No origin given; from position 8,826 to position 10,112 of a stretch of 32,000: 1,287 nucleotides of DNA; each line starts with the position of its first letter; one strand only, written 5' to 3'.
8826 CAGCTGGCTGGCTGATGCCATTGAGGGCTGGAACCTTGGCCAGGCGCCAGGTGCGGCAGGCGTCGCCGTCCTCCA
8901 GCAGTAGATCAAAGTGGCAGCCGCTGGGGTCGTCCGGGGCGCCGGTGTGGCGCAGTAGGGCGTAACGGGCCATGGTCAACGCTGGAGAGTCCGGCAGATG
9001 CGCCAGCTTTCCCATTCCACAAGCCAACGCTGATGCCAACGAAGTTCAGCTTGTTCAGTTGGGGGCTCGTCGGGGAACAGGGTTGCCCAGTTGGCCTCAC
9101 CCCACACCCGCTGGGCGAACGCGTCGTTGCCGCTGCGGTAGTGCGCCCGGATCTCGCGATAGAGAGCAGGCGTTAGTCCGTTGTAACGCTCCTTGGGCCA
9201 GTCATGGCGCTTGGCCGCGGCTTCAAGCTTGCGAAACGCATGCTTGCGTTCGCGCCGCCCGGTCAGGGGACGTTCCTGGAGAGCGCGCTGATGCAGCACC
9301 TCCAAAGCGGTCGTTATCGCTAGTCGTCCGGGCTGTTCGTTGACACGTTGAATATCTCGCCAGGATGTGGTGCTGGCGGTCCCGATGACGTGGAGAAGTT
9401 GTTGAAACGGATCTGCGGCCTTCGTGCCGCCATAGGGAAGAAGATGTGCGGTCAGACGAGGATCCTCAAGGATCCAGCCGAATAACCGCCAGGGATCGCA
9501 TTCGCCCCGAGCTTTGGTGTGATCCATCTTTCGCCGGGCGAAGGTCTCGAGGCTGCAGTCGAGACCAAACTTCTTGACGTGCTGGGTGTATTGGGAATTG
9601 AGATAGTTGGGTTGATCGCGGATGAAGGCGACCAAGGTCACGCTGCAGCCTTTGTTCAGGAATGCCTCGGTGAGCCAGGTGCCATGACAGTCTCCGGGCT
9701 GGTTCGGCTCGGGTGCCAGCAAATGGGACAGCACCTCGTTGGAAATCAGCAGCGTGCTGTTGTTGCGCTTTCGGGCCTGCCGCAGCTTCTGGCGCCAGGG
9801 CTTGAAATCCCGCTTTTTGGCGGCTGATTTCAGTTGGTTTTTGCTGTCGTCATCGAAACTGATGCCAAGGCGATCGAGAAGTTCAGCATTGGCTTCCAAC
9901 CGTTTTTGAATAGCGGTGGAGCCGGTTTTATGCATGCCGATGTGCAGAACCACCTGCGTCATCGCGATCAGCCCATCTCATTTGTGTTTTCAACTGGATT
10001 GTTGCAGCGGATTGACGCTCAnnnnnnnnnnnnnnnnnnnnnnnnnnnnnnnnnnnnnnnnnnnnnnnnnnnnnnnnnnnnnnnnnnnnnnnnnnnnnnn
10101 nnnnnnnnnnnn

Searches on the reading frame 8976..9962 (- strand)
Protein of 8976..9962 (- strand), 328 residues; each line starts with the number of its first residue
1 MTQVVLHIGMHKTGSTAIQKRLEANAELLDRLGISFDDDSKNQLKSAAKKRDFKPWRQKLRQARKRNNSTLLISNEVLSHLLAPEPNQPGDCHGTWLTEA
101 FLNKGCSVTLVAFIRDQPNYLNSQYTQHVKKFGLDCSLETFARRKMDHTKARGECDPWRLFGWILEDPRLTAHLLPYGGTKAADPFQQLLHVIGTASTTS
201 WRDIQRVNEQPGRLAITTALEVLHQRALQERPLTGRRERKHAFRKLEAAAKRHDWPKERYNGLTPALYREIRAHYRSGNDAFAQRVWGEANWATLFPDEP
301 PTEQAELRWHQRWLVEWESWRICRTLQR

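Call 23: find_encoding_contigs(protein=window:8976-9962:-, flank=10000, max_places=10)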
Protein window:8976-9962:- (328 aa): 23 contigs read that carry it; 2 places shown.
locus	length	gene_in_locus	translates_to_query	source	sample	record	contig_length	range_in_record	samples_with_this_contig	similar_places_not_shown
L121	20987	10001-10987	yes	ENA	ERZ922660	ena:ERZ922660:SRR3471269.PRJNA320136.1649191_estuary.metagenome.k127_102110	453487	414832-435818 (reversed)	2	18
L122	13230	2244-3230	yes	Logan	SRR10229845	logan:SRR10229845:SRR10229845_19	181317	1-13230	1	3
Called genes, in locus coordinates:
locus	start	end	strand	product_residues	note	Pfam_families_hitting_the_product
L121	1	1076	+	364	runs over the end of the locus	-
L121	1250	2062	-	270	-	PF10544:T5orf172, PF13455:MUG113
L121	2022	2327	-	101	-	-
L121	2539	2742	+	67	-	-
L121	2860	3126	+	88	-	-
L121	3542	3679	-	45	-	-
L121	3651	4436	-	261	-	-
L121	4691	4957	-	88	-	-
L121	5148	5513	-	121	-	-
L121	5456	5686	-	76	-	-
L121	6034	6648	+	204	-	PF00565:SNase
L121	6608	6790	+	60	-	-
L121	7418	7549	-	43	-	-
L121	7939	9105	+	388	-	PF22020:RlmL_1st (weak), PF02926:THUMP, PF01170:UPF0020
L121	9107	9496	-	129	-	PF07332:Phage_holin_3_6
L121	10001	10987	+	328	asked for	-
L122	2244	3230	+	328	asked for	-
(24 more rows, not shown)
